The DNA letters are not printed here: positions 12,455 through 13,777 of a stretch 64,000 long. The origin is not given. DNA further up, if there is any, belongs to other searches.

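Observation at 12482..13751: Duplicated 55-bp palindromic upstream element in front of both the YhcG-like nuclease gene and the ORF6N gene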

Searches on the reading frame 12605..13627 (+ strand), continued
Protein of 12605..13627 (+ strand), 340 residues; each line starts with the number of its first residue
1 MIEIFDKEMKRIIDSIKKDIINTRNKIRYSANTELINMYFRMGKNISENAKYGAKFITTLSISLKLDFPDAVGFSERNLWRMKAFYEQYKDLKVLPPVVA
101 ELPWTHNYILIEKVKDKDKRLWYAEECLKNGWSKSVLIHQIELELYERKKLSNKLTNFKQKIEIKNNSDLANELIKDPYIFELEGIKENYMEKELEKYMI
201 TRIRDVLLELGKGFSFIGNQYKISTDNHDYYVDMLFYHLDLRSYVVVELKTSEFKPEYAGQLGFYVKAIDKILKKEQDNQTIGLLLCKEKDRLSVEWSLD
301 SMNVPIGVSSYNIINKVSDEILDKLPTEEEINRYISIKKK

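Call 69: find_related_loci(query=A1, collection=viral_contigs, flank=3000)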
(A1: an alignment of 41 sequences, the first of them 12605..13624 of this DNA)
Query A1 (340 aa) in viral_contigs; peptide patterns used: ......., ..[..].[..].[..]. (x = any residue, [..] = any of these).
24 stretches matched a pattern, but none encodes a relative of the query by tblastn (E <= 1e-3).

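Call 70: find_related_loci(query=A1, collection=metagenome_contigs, flank=2500)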
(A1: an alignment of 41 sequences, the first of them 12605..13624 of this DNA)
Query A1 (340 aa) in metagenome_contigs; peptide patterns used: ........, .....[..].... (x = any residue, [..] = any of these).
528 stretches matched a pattern; 215 encode a relative of the query (tblastn E <= 1e-3); the best 80 are kept; 80 distinct loci.
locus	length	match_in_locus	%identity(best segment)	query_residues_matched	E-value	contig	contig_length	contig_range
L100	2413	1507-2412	78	8-321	3e-178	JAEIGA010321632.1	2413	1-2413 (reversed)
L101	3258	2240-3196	73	13-337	2e-171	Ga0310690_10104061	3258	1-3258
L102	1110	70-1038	73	13-337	1e-178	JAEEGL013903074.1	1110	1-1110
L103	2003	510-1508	65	4-337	5e-161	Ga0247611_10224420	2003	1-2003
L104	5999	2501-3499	66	4-337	4e-149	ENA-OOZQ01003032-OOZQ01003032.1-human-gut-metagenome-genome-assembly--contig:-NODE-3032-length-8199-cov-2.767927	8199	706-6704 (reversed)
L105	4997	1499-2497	65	4-337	3e-148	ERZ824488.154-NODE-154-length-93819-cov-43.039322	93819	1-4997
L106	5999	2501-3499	64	4-337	7e-147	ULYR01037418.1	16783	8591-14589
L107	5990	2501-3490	64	4-334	2e-146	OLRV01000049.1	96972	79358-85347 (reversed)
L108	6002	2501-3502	64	6-340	4e-146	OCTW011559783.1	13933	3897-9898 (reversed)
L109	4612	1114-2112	63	4-337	2e-144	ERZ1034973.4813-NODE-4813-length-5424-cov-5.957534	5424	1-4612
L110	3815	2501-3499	62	4-337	2e-143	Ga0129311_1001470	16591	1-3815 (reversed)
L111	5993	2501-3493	61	4-335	6e-140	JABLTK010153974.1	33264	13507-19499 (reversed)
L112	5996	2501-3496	61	4-336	2e-139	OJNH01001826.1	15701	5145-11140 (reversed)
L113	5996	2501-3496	61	4-336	2e-139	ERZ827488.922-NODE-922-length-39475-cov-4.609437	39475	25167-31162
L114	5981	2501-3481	62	5-339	1e-137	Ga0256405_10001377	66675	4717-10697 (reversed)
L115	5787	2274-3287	61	2-340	8e-137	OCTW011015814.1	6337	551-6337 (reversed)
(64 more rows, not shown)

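Call 83: search_protein_families(library=pfam, proteins=[L064:5353-6606:+, L070:3002-3847:+, L068:2739-3629:+, L048:5891-7144:+, L051:5462-6973:+, L052:5070-6260:+, L036:4988-6106:+, L080:5130-5984:+, L115:3443-4423:+, L030:1407-2174:-], max_evalue=0.0001)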
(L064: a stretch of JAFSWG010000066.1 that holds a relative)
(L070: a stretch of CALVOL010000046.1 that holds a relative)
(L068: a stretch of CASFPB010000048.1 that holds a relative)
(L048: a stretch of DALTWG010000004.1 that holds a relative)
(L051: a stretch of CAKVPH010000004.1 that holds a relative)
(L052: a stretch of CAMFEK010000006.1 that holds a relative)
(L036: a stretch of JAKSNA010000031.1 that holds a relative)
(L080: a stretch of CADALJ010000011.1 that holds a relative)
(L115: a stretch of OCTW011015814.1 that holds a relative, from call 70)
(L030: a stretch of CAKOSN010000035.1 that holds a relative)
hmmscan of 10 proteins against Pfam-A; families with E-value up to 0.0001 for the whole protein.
L064:5353-6606:+ (417 aa): 3 families
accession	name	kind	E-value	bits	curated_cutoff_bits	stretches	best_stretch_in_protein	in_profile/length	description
PF04326.19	SLFN_AlbA_2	-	9.4e-19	68.5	25.3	1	4-108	1-116/118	Schlafen, AlbA_2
PF13749.12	HATPase_c_4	-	2.6e-18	66.3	26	1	263-348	2-89/89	Putative ATP-dependent DNA helicase recG C-terminal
PF01978.25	TrmB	-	5.1e-05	23.5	25.6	1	355-413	5-62/68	Sugar-specific transcriptional regulator TrmB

L070:3002-3847:+ (281 aa): 1 family
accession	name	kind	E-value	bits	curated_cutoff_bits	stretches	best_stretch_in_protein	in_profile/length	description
PF04383.19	KilA-N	-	2.3e-19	69.6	23.8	1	8-141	3-106/107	KilA-N domain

L068:2739-3629:+ (296 aa): 0 families

L048:5891-7144:+ (417 aa): 2 families
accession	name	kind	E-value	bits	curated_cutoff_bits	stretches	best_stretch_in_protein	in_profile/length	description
PF13173.12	AAA_14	-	3.8e-30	105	27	1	21-151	4-129/129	AAA domain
PF13635.12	DUF4143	-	5.2e-19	69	28.1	1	198-355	3-155/160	Domain of unknown function (DUF4143)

L051:5462-6973:+ (503 aa): 1 family
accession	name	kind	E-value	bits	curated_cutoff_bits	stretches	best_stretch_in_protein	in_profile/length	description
PF12673.12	SipL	-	7.7e-07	29.7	23.6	1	186-262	4-77/78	SipL, SPOCS domain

L052:5070-6260:+ (396 aa): 0 families

L036:4988-6106:+ (372 aa): 1 family
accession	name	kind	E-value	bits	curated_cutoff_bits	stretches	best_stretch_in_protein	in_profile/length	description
PF01420.25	Methylase_S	-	1.9e-10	41.7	22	0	281-355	94-167/168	Type I restriction modification DNA specificity domain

L080:5130-5984:+ (284 aa): 2 families
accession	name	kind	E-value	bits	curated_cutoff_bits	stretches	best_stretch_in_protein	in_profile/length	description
PF02457.21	DAC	-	9.5e-39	132.1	27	1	125-242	2-118/119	DisA bacterial checkpoint controller nucleotide-binding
PF19293.4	CdaA_N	-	8.4e-09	35.9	23.8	1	18-92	7-81/81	CdaA N-terminal transmembrane domain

L115:3443-4423:+ (326 aa): 3 families
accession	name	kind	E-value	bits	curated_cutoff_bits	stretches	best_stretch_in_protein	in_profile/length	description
PF06250.17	YhcG_C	-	8e-36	123.7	32.5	1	188-314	2-128/157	YhcG PDDEXK nuclease domain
PF17761.7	DUF1016_N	-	2e-27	96.4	32.8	1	51-169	10-137/137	DUF1016 N-terminal domain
PF13588.12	HSDR_N_2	-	9.8e-05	22.9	25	0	231-306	23-100/110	Type I restriction enzyme R protein N terminus (HSDR_N)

L030:1407-2174:- (255 aa): 6 families
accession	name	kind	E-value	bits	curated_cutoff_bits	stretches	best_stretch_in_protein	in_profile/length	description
PF08241.18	Methyltransf_11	-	3e-12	47.4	21.2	1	47-141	1-95/95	Methyltransferase domain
PF13649.12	Methyltransf_25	-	3e-11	44.3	27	1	46-137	1-97/97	Methyltransferase domain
PF13489.12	Methyltransf_23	-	1.9e-10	41.2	27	1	32-149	11-124/164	Methyltransferase domain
PF03848.20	TehB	-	1.7e-08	34.6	20.4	1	30-142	18-133/193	Tellurite resistance protein TehB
PF08242.18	Methyltransf_12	-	1.1e-07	32.9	30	1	47-139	1-98/98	Methyltransferase domain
PF13847.12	Methyltransf_31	-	3.8e-07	30.3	27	1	42-145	3-113/145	Methyltransferase domain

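Call 84: predict_structure(alignment_id=A1)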
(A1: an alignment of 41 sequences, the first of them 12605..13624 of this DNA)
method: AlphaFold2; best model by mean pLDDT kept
length: 340 residues; sequences in the alignment: 41
mean_pLDDT: 69.1   pTM: 0.57
mean pLDDT of the five models: 69.1, 66.1, 59.0, 58.0, 54.3
residues with pLDDT >= 90: 59; 70-90: 110; 50-70: 110; < 50: 61
segments of 3 or more residues with pLDDT < 50: 184-187, 210-235, 237-241, 312-326, 334-340
pLDDT, mean of each block of 10 residues (from residue 1): 71 91 69 85 91 89 87 86 92 86 89 91 87 71 71 68 60 60 49 58 56 42 41 45 59 68 74 66 68 67 76 44 50 41
secondary structure, 60 per line:
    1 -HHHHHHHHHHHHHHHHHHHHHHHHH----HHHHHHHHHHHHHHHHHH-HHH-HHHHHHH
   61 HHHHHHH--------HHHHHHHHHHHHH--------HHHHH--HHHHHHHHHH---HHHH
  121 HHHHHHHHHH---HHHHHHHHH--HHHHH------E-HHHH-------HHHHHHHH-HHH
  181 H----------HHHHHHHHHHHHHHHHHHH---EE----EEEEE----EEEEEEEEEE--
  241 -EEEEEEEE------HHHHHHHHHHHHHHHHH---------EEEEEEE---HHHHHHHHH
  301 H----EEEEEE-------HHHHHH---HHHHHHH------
elements in order: H2-26 H31-48 H54-67 H76-88 H97-101 H104-113 H117-130 H134-142 H145-149 H158-161 H169-176 H178-181 H192-210 E220-224 E229-238 E242-249 H256-272 E282-288 H292-301 E306-311 H319-324 H328-334

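Call 86: fold_search(model_id=the predicted structure, library=pdb)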
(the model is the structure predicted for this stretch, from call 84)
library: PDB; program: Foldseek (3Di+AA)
matches with E <= 10: 344; with E <= 0.001: 0
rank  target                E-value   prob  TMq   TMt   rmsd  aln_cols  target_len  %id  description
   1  2vld_A                2.0e-02  0.96  0.21  0.28   7.8       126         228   17  crystal structure of a repair endonuclease from Pyrococcus abyssi (released 2009-05-19)
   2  2vld_B                4.2e-02  0.92  0.21  0.29   7.7       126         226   17  crystal structure of a repair endonuclease from Pyrococcus abyssi (released 2009-05-19)
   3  5gke_A                7.3e-02  0.92  0.22  0.30   6.7       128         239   20  Structure of EndoMS-dsDNA1 complex (released 2016-11-02)
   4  4f0p_C                1.1e-01  0.47  0.21  0.17  11.1       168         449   15  MspJI Restriction Endonuclease - P31 Form (released 2012-08-08)
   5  6hz4_M                1.5e-01  0.18  0.19  0.19  19.1       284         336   11  Structure of McrBC without DNA binding domains (one half of the full complex) (released 2019-07-24)
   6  9b9y_R                2.0e-01  0.06  0.13  0.11  26.1       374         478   10  Structural mechanism of CB1R binding to peripheral and biased inverse agonists (released 2024-11-20)
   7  6n8j_b                2.3e-01  0.06  0.15  0.09  25.4       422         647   10  Cryo-EM structure of late nuclear (LN) pre-60S ribosomal subunit (released 2019-03-13)
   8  9f1u_A                2.5e-01  0.06  0.13  0.08  20.5       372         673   10  Cryo-EM structure of the I923V MDA5-dsRNA filament with ADP-AlF4 bound and 81-degree helical twist (released 2025-02-26)
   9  6xl1_A                2.6e-01  0.20  0.19  0.17  17.8       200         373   12  crystal structure of cA4-activated Card1(D294N) (released 2020-12-30)
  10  4xcg_A                2.6e-01  0.04  0.11  0.08  24.5       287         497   15  Crystal structure of a hexadecameric TF55 complex from S. solfataricus, crystal form I (released 2016-02-10)
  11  3pja_B                2.9e-01  0.12  0.15  0.20  15.9       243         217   14  Crystal structure of human C3PO complex (released 2011-05-11)
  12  8yfq_E                3.1e-01  0.84  0.15  0.23   2.9        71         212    6  Cryo EM structure of Komagataella phaffii RNAPII-Rat1-Rai1 pre-termination complex (released 2024-09-25)
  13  7vsr_M                3.8e-01  0.11  0.20  0.22  20.1       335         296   11  Structure of McrBC (stalkless mutant) (released 2023-02-15)
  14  4c2m_E                5.4e-01  0.72  0.15  0.23   3.3        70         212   10  Structure of RNA polymerase I at 2.8 A resolution (released 2013-10-23)
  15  1wtd_A                5.4e-01  0.12  0.15  0.18  13.2       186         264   16  Crystal structure of type II restrcition endonuclease, EcoO109I DNA-free form (released 2004-12-14)
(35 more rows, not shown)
